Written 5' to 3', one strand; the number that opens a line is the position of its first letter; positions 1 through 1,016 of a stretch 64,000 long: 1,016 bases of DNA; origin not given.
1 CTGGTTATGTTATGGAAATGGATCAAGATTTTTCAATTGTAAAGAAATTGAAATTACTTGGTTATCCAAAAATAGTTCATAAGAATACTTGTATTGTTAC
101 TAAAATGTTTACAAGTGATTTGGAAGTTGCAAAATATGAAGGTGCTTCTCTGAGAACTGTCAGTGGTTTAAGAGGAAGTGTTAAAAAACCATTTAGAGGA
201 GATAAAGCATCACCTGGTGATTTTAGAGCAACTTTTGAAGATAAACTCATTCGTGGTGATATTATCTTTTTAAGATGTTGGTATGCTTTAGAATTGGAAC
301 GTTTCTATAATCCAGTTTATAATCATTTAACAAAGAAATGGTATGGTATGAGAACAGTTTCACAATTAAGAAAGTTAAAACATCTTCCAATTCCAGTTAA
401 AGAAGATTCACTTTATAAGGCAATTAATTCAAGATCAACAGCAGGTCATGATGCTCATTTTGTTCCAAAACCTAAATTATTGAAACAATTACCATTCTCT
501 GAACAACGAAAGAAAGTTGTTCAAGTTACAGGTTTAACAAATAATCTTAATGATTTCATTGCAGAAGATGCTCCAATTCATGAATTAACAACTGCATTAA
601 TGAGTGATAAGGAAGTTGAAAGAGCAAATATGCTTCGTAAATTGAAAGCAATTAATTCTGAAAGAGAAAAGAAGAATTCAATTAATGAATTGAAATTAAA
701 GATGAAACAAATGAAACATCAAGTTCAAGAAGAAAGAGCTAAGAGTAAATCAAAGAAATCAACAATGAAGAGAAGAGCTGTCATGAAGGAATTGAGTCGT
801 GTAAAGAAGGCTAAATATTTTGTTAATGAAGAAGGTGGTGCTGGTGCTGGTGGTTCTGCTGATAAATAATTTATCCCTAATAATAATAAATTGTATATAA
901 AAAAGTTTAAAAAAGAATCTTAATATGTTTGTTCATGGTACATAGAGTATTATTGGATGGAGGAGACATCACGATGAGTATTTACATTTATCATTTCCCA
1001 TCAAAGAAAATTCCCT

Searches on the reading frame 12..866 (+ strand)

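Call 56: search_protein_families(library=pfam, proteins=[window:12-866:+], max_evalue=0.001)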
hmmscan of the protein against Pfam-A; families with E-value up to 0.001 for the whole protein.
window:12-866:+ (285 aa): 1 family
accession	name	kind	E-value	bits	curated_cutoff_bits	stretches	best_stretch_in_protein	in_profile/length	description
PF04950.18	RIBIOP_C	-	1.1e-29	104.2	25.8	1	1-93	201-289/291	40S ribosome biogenesis protein Tsr1 and BMS1 C-terminal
